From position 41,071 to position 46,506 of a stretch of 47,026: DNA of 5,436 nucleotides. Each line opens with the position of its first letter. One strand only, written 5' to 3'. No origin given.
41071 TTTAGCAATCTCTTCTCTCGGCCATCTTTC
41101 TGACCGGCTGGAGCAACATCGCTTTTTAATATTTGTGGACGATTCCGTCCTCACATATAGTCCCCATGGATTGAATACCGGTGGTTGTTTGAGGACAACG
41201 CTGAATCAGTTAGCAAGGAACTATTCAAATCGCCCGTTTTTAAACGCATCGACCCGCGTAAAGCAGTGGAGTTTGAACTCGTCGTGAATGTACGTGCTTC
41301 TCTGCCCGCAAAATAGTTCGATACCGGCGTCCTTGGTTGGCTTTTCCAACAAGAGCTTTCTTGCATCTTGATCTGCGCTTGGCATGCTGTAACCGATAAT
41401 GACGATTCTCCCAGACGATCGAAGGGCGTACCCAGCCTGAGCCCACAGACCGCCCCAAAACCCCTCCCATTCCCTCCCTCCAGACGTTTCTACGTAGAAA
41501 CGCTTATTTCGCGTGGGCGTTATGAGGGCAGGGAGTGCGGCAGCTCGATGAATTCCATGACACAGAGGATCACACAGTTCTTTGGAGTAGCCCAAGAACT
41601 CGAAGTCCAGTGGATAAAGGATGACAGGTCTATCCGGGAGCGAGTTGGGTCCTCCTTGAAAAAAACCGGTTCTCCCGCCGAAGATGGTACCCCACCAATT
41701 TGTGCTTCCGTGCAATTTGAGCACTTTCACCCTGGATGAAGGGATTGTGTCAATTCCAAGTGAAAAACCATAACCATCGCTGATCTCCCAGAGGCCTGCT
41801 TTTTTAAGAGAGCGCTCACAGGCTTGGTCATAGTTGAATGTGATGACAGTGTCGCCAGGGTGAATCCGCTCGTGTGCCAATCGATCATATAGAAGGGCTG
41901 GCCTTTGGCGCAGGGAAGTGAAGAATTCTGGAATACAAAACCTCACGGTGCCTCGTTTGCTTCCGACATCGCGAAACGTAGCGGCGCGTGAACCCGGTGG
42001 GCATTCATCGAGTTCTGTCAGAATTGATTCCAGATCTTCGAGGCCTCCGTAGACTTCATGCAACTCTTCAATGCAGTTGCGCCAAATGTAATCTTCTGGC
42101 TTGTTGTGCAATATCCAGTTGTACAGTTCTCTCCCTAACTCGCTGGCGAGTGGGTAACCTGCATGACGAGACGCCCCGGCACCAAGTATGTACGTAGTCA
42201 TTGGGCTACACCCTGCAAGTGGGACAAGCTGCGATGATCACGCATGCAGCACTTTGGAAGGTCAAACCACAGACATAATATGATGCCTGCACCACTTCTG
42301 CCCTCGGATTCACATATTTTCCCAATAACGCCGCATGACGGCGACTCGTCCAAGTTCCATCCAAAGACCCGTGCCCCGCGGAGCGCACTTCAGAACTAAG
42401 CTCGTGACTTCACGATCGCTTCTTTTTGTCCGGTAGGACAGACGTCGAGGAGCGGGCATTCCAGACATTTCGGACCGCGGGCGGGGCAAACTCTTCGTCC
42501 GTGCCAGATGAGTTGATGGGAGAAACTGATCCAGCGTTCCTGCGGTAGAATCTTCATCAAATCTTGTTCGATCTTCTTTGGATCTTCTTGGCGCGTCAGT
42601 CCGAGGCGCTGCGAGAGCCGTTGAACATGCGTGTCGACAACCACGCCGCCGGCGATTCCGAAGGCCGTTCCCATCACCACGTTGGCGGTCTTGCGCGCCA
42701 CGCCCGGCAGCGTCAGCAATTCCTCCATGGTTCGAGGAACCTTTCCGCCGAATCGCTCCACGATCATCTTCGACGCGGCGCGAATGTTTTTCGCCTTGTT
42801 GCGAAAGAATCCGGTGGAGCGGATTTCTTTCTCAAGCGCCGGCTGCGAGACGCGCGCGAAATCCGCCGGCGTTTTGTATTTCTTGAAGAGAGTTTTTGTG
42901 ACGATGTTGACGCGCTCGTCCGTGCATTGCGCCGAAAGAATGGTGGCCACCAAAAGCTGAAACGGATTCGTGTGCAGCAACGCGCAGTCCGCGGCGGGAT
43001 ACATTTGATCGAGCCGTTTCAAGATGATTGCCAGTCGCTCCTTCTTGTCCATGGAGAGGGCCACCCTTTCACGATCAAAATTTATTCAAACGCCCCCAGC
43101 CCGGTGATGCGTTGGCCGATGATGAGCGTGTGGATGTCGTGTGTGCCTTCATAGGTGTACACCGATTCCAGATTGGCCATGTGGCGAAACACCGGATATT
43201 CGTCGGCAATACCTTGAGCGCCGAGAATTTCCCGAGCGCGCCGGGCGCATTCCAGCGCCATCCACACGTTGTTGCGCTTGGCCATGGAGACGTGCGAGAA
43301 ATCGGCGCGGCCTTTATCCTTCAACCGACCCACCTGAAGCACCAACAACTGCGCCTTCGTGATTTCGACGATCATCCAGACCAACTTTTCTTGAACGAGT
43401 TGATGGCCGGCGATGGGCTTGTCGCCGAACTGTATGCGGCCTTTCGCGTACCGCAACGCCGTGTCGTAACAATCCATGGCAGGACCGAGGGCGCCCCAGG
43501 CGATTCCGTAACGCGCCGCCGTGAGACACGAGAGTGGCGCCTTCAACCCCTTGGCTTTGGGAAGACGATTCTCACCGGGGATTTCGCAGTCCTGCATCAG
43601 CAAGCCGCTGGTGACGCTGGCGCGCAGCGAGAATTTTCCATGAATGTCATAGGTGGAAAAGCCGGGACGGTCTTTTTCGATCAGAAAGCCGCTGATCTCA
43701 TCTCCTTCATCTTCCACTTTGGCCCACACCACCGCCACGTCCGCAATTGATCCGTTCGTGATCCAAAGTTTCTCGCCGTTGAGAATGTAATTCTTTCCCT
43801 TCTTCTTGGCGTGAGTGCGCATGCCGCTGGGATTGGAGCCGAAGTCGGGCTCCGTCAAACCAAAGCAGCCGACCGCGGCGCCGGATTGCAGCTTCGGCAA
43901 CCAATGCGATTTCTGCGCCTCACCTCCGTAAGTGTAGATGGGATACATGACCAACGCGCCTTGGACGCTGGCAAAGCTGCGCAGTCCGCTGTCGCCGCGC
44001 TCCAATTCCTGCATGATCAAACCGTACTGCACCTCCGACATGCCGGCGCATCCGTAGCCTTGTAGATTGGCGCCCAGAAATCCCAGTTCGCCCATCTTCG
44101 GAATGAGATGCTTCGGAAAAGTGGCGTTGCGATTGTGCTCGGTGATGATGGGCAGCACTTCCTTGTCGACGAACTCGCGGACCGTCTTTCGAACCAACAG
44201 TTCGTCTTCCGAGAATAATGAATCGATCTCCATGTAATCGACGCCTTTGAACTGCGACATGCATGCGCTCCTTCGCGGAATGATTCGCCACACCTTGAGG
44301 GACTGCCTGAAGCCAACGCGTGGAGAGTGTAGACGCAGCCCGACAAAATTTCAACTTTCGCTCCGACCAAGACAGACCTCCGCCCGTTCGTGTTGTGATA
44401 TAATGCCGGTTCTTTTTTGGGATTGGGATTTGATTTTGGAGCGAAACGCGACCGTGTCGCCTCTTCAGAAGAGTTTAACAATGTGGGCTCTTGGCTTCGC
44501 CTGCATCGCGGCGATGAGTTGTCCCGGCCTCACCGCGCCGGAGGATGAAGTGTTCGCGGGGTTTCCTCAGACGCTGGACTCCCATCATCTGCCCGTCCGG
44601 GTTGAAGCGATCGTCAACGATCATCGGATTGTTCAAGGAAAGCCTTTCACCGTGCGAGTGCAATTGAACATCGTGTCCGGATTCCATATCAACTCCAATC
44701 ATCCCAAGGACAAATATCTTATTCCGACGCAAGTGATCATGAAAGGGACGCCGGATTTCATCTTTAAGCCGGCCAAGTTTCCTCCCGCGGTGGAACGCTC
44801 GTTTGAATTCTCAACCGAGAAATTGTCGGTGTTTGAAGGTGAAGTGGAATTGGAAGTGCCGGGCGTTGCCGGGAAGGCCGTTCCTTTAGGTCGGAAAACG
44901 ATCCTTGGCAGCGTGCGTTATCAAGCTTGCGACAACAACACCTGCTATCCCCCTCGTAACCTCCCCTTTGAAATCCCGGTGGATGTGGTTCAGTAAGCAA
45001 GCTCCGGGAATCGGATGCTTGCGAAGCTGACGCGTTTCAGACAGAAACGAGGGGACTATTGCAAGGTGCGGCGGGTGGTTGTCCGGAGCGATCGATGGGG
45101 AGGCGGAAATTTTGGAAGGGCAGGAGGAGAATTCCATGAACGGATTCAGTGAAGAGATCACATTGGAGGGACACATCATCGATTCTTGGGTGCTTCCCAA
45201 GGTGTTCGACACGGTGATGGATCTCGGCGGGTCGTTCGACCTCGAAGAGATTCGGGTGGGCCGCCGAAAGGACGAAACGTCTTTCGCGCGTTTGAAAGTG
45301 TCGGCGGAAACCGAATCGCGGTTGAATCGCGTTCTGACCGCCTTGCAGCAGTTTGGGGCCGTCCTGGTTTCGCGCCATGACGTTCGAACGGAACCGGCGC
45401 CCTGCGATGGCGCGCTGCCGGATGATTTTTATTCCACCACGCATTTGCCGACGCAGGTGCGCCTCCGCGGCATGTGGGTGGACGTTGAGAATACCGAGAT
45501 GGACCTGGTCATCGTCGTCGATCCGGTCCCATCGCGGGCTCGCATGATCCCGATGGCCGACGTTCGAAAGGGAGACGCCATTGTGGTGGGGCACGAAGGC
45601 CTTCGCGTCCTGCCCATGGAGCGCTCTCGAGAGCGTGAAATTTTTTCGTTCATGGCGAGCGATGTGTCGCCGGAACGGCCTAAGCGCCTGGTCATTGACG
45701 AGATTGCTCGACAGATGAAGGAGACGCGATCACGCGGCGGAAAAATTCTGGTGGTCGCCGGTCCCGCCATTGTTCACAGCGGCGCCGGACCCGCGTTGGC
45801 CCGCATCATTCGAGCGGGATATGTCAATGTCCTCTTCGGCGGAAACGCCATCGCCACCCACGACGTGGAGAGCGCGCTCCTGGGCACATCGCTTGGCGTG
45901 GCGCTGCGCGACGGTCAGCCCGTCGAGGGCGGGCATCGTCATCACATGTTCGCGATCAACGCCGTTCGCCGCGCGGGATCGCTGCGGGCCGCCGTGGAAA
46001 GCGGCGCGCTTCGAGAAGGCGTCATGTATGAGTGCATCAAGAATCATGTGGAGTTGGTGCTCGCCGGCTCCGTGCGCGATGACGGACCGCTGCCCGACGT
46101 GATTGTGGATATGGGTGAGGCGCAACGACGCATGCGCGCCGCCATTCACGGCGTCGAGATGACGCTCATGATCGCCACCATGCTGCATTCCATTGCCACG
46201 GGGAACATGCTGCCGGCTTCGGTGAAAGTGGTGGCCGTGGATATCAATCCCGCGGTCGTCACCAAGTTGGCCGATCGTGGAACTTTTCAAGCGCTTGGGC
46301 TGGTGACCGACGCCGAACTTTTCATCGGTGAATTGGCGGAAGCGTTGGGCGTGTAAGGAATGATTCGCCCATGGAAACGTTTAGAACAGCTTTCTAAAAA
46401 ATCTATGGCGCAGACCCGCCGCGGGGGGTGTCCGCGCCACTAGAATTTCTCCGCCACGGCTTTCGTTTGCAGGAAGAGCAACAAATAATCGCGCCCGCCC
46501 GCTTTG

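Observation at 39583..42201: SLOG-like + Nmad2-like + stand-alone SIR2 cluster between lepB and nth: candidate undescribed NAD/nucleotide-based defence module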

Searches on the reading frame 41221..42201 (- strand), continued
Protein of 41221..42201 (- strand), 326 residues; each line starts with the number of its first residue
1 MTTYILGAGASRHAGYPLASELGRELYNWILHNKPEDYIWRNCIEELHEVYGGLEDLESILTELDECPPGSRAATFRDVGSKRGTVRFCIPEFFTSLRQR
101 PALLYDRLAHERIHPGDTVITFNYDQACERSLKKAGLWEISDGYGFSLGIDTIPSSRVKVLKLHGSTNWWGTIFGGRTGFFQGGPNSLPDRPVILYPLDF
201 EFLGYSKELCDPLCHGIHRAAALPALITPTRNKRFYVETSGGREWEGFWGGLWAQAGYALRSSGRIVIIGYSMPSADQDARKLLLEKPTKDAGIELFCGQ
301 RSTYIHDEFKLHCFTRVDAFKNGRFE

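Call 88: search_protein_families(library=pfam, alignment_id=A4, max_evalue=0.00001)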
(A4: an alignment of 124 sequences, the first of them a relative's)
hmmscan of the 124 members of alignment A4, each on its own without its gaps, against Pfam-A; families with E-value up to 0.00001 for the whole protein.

A. member 1, L001:3223-4404:- (393 aa): 3 families
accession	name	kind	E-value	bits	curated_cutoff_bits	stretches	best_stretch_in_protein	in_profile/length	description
PF02773.21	S-AdoMet_synt_C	-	1.2e-64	216.9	25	1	233-371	2-138/138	S-adenosylmethionine synthetase, C-terminal domain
PF02772.21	S-AdoMet_synt_M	-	2.5e-48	163.6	29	1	115-230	3-120/120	S-adenosylmethionine synthetase, central domain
PF00438.25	S-AdoMet_synt_N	-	1.9e-45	153.9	33.1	1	8-105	2-99/99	S-adenosylmethionine synthetase, N-terminal domain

B. families by the number of members that match (of 124 scanned): 119 families (the first 25 are shown)
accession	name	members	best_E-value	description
PF00221.24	Lyase_aromatic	2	5.2e-186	Aromatic amino acid lyase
PF13414.12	TPR_11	2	1.1e-71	TPR repeat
PF00501.34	AMP-binding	2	1.4e-69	AMP-binding enzyme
PF07719.23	TPR_2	2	5.7e-55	Tetratricopeptide repeat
PF00069.31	Pkinase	2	1.3e-48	Protein kinase domain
PF00515.34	TPR_1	2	7.8e-48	Tetratricopeptide repeat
PF01012.27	ETF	2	4.3e-44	Electron transfer flavoprotein domain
PF13431.12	TPR_17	2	1.1e-40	Tetratricopeptide repeat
PF13181.12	TPR_8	2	1.2e-39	Tetratricopeptide repeat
PF14559.12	TPR_19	2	6.7e-35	Tetratricopeptide repeat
PF07714.23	PK_Tyr_Ser-Thr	2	7.5e-34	Protein tyrosine and serine/threonine kinase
PF13428.12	TPR_14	2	1.5e-33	Tetratricopeptide repeat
PF13424.12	TPR_12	2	6e-24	Tetratricopeptide repeat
PF04326.19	SLFN_AlbA_2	2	1.9e-14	Schlafen, AlbA_2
PF18790.7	KfrB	2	7.5e-13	KfrB Domain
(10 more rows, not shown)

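Call 89: search_protein_families(library=padloc, alignment_id=A4, max_evalue=0.00001)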
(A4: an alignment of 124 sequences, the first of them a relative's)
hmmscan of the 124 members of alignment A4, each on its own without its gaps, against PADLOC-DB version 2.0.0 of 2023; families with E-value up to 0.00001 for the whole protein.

A. member 1, L001:3223-4404:- (393 aa): 0 families

B. families by the number of members that match (of 124 scanned): 103 families (the first 25 are shown)
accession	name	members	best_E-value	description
PDLC04042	PD-T4-6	2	4.1e-92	-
PDLC04060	PD-T4-6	2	8.6e-92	-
PDLC04061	PD-T4-6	2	1.1e-89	-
PDLC04053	PD-T4-6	2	1.6e-87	-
PDLC04043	PD-T4-6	2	5.9e-84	-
PDLC04057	PD-T4-6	2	1.2e-76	-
PDLC04054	PD-T4-6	2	3.1e-76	-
PDLC04138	mad6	2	6.2e-76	mads_6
PDLC04052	PD-T4-6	2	3.9e-75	-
PDLC04039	PD-T4-6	2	9.4e-75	-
PDLC04047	PD-T4-6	2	7.8e-74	-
PDLC04040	PD-T4-6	2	3.3e-71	-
PDLC04048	PD-T4-6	2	1.6e-69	-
PDLC04064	PD-T4-6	2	7.5e-69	-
PDLC01088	C3a189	2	9e-68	kinase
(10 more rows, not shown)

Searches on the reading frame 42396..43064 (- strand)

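Call 3: search_protein_families(library=pfam, proteins=[window:42396-43064:-], max_evalue=1)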
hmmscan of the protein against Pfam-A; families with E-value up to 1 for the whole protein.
window:42396-43064:- (222 aa): 3 families
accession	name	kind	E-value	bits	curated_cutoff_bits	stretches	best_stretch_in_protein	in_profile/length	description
PF00730.31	HhH-GPD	-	2.7e-26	92.4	26.2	1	39-175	1-108/108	HhH-GPD superfamily base excision DNA repair protein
PF00633.29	HHH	-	2.5e-07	30.6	24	1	104-131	1-28/30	Helix-hairpin-helix motif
PF10576.14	EndIII_4Fe-2S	-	0.51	11.2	20.5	1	195-209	3-17/17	Iron-sulfur binding domain of endonuclease III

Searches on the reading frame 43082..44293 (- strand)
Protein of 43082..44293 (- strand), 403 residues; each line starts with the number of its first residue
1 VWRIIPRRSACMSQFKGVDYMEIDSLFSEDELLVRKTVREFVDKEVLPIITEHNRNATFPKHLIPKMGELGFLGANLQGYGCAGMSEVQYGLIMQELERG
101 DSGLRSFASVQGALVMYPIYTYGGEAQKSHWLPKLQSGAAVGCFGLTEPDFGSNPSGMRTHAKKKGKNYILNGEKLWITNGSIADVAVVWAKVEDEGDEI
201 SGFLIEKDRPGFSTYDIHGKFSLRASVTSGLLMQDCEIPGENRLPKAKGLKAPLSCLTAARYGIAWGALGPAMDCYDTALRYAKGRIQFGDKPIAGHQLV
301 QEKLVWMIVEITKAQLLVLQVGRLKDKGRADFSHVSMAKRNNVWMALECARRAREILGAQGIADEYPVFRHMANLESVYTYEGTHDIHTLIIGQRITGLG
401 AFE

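Call 84: search_protein_families(library=pfam, proteins=[window:43082-44293:-], max_evalue=0.001)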
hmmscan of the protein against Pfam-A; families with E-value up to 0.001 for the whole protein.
window:43082-44293:- (403 aa): 4 families
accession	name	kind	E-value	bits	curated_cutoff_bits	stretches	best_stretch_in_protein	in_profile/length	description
PF02771.21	Acyl-CoA_dh_N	-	2.3e-33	115.4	22.9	1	28-138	1-112/113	Acyl-CoA dehydrogenase, N-terminal domain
PF00441.29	Acyl-CoA_dh_1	-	3.4e-33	115.3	22.4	1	248-396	2-149/150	Acyl-CoA dehydrogenase, C-terminal domain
PF02770.24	Acyl-CoA_dh_M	-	1.5e-21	76.8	33.3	1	143-236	1-97/97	Acyl-CoA dehydrogenase, middle domain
PF08028.16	Acyl-CoA_dh_2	-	2.8e-09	37.8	22.7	1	263-383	2-131/134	Acyl-CoA dehydrogenase, C-terminal domain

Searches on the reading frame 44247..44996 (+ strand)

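Call 84: search_protein_families(library=pfam, proteins=[window:44247-44996:+], max_evalue=0.001)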
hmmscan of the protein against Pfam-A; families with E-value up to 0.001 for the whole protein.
window:44247-44996:+ (249 aa): 1 family
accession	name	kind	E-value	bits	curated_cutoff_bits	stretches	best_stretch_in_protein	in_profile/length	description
PF11412.14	DsbD_N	-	1.3e-07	32.1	25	1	130-238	16-112/119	Thiol:disulfide interchange protein DsbD, N-terminal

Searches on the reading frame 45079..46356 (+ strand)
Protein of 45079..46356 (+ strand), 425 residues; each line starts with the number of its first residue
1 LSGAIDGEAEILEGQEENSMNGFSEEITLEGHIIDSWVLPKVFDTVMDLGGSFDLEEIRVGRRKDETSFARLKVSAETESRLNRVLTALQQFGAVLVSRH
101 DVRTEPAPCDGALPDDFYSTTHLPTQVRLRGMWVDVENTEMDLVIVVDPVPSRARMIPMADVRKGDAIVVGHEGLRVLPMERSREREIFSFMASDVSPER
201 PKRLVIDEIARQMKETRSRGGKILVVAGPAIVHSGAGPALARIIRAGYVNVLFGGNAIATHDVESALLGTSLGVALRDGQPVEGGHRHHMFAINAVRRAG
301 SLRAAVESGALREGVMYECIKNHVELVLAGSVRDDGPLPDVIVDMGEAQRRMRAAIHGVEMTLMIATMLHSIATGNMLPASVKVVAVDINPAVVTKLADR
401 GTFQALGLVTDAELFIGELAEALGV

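Call 84: search_protein_families(library=pfam, proteins=[window:45079-46356:+], max_evalue=0.001)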
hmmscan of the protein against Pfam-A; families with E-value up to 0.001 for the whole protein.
window:45079-46356:+ (425 aa): 3 families
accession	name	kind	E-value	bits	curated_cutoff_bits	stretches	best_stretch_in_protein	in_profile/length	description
PF21570.3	ArgZ-like_C_2nd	-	9.7e-101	336.3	27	1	208-419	2-213/213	Arginine dihydrolase ArgZ-like, C-terminal, Rossmann fold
PF04455.17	Saccharop_dh_N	-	5.8e-34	117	23.5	1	25-122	2-99/100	LOR/SDH bifunctional enzyme conserved region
PF21571.2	ArgZ-like_C_1st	-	8.7e-31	106.2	27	1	124-206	1-84/84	Arginine dihydrolase ArgZ-like, C-terminal, first region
